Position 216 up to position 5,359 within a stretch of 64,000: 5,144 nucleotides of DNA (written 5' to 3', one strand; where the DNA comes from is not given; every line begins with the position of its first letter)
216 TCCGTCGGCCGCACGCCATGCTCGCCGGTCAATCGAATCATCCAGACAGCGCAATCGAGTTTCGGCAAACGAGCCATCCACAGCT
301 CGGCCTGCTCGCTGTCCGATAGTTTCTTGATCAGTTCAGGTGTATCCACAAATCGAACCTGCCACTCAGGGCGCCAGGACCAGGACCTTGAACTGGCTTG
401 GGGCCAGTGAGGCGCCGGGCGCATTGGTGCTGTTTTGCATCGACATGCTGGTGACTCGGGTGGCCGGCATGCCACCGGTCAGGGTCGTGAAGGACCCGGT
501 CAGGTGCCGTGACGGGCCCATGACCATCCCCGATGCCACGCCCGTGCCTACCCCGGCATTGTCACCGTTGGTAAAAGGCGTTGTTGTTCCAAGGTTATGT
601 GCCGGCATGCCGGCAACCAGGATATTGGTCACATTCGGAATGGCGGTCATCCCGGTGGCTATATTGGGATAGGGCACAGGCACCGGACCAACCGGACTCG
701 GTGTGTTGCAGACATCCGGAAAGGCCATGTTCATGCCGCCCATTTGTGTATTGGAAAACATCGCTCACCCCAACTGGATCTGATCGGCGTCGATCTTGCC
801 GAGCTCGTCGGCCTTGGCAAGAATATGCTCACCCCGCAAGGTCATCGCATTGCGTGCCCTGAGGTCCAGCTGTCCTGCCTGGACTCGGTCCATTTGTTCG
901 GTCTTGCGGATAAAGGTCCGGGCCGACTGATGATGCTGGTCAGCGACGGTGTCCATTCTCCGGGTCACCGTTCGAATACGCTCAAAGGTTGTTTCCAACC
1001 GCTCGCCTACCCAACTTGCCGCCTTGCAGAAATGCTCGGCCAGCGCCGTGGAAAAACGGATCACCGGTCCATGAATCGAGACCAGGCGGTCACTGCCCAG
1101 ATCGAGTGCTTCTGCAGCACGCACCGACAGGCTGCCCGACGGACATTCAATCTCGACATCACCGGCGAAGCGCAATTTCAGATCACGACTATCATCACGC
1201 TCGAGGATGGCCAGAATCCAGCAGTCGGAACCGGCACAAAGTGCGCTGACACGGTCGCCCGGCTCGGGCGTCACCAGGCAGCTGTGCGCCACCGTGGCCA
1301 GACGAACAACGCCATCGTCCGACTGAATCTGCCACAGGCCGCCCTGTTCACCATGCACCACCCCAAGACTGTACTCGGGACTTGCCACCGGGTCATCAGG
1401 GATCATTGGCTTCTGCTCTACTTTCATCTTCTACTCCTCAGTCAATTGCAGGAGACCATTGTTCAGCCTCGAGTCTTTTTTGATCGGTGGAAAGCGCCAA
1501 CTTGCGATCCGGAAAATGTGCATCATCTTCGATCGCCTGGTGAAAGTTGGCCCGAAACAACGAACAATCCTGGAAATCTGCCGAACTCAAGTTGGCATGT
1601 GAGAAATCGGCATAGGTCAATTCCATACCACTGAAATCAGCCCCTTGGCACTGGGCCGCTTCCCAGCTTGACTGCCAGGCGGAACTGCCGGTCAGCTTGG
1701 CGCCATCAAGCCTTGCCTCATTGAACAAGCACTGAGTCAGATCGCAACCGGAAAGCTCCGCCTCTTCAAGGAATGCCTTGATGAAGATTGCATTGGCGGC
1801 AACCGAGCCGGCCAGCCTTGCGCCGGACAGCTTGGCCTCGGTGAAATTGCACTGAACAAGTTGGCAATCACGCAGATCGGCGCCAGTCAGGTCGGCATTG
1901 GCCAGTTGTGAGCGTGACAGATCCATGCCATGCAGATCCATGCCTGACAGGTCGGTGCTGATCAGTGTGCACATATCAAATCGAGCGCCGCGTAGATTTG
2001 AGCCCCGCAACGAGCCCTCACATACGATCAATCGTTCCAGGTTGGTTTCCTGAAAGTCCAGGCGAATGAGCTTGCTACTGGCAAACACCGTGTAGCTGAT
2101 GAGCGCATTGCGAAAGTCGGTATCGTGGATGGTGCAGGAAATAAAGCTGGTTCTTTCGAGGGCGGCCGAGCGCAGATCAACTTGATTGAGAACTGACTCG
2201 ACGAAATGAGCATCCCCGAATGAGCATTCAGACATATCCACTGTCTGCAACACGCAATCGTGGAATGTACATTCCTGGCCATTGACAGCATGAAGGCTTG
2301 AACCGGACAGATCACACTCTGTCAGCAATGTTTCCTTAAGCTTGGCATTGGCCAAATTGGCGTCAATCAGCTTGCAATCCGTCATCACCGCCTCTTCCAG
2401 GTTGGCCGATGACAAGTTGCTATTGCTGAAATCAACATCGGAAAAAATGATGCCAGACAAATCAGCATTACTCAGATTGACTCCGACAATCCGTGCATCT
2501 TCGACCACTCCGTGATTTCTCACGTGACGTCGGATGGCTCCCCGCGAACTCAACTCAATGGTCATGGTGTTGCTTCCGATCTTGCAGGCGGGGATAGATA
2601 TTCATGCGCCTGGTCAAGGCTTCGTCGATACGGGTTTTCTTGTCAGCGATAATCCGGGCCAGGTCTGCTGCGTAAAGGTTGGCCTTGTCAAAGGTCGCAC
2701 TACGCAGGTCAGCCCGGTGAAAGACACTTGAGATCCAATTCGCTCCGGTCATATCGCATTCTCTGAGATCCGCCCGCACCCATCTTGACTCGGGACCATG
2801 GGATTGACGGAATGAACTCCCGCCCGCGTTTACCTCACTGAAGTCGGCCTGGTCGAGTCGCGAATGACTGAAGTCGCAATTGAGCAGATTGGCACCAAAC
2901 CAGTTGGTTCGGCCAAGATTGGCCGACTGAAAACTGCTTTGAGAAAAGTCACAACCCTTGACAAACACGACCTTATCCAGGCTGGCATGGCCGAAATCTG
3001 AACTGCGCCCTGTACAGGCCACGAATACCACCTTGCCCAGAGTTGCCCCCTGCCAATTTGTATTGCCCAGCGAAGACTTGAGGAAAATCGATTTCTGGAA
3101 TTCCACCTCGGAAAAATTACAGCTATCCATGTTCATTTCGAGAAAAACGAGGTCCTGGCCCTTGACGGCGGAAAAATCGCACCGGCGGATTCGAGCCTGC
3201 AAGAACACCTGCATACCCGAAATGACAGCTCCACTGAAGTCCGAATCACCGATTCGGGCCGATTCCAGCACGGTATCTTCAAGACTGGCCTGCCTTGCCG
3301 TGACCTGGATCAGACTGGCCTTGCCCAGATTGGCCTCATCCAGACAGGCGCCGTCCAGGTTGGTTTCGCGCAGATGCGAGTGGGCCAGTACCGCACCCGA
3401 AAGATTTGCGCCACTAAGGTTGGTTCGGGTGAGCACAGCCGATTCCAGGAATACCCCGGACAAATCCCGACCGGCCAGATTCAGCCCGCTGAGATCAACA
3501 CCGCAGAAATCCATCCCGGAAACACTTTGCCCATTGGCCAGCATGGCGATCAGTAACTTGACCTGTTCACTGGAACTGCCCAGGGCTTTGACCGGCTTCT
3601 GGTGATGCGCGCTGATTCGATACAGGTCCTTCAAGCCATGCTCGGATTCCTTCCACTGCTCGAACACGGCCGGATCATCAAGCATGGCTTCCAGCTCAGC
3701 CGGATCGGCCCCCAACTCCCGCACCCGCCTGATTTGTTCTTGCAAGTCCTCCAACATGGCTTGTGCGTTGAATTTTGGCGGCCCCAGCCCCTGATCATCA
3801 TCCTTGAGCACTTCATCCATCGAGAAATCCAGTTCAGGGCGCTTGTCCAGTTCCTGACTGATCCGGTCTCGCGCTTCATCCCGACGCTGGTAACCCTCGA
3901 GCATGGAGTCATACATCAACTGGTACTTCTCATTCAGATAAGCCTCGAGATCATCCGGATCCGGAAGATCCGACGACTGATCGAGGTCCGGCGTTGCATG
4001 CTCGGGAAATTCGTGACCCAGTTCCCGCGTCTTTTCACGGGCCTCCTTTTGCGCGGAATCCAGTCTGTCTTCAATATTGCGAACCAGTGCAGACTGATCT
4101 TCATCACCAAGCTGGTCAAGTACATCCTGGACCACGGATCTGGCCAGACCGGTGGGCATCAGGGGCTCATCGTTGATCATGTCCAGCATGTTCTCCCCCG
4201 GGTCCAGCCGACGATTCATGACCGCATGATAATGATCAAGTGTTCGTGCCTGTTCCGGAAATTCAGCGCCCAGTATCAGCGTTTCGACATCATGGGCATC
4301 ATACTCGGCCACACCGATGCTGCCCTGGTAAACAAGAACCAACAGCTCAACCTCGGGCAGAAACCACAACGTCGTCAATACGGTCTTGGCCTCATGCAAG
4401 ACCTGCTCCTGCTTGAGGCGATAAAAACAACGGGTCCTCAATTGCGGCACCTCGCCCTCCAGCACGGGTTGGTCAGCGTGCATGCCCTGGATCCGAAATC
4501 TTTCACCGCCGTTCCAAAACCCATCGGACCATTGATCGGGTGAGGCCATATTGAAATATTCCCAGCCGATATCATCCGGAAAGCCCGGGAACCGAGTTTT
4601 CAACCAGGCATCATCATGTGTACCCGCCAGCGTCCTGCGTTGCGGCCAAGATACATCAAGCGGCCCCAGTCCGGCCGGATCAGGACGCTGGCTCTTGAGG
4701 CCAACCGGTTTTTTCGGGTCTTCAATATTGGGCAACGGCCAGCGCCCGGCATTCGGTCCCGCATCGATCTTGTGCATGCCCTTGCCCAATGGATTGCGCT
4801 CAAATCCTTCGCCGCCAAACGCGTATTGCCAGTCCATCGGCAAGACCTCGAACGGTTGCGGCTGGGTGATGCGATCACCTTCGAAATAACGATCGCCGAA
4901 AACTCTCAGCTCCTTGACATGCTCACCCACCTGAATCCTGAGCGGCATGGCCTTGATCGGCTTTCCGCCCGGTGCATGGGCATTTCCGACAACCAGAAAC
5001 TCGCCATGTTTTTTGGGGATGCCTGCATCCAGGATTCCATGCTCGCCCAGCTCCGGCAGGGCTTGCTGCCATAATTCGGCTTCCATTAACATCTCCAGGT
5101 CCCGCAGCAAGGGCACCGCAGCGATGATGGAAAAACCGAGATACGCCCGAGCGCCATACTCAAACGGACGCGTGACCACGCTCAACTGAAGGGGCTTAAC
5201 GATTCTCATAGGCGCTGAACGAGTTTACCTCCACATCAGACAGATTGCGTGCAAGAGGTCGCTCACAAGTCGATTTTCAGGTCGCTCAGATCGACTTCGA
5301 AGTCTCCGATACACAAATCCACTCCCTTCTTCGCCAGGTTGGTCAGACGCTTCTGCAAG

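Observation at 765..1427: DUF3540 looks like a second, miniature spike (gpV/gp5-like)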

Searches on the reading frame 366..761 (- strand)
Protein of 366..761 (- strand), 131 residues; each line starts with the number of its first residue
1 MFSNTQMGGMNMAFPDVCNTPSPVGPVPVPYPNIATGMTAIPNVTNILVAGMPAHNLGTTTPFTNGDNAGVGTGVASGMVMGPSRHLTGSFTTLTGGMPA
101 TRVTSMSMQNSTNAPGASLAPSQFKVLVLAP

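Call 5: search_protein_families(library=pfam, proteins=[window:366-761:-], max_evalue=0.01)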
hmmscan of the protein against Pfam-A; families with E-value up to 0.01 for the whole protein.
window:366-761:- (131 aa): 1 family
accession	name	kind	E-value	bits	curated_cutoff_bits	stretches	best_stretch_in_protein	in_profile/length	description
PF13665.11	Tox-PAAR-like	-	8.9e-37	126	31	1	9-116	1-108/108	Toxin PAAR-like domain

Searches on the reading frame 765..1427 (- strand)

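Call 5: search_protein_families(library=pfam, proteins=[window:765-1427:-], max_evalue=0.01)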
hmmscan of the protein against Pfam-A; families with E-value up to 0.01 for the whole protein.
window:765-1427:- (220 aa): 1 family
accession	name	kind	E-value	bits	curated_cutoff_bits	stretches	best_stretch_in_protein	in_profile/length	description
PF12059.13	DUF3540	-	2.9e-47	161.6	27.9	1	23-220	2-199/199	Protein of unknown function (DUF3540)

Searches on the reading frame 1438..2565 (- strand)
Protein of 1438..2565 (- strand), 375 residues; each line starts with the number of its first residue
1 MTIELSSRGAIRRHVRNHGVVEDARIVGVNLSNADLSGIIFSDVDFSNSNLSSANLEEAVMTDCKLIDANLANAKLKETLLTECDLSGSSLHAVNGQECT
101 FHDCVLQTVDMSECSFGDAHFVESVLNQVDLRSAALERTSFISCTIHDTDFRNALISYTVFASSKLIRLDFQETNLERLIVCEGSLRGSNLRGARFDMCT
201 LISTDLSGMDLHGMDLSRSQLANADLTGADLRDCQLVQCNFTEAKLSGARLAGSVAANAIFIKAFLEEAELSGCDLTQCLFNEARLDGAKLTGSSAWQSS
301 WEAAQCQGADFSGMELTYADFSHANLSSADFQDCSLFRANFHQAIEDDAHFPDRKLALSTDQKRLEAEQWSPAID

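Call 5: search_protein_families(library=pfam, proteins=[window:1438-2565:-], max_evalue=0.01)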
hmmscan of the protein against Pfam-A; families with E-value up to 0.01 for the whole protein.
window:1438-2565:- (375 aa): 6 families
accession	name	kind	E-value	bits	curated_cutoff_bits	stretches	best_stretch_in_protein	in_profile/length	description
PF00805.28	Pentapeptide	-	3.8e-58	193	20.2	8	304-343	1-40/40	Pentapeptide repeats (8 copies)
PF13599.13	Pentapeptide_4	-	4.3e-49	164.9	38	7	82-151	9-78/78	Pentapeptide repeat region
PF13576.12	Pentapeptide_3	-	6.6e-25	87.5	27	2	95-134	11-47/48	Pentapeptide repeats (9 copies)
PF23894.2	LD_SV2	-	1.3e-09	38.7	29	0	91-145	37-91/92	SV2A/B/C luminal domain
PF25296.1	Decapeptide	-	3.9e-06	27.1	45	0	266-332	7-73/74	Decapeptide repeat region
PF05264.16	CfAFP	-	0.0059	17.1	25.9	0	253-322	31-100/137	Choristoneura fumiferana antifreeze protein (CfAFP)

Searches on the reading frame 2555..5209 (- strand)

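Call 5: search_protein_families(library=pfam, proteins=[window:2555-5209:-], max_evalue=0.01)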
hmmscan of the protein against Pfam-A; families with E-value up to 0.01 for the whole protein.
window:2555-5209:- (884 aa): 5 families
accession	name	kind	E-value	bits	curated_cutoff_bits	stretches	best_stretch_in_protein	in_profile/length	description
PF09937.14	DUF2169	-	1.3e-78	264.8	25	1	37-294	21-293/294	Uncharacterized protein conserved in bacteria (DUF2169)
PF00805.28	Pentapeptide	-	2.7e-34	116.8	20.2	5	592-628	2-38/40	Pentapeptide repeats (8 copies)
PF13599.13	Pentapeptide_4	-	2.7e-25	88.6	38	4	669-739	8-78/78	Pentapeptide repeat region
PF13576.12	Pentapeptide_3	-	6.7e-19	68.3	27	0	812-851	3-45/48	Pentapeptide repeats (9 copies)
PF23894.2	LD_SV2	-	0.00016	22.4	29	0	667-737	20-90/92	SV2A/B/C luminal domain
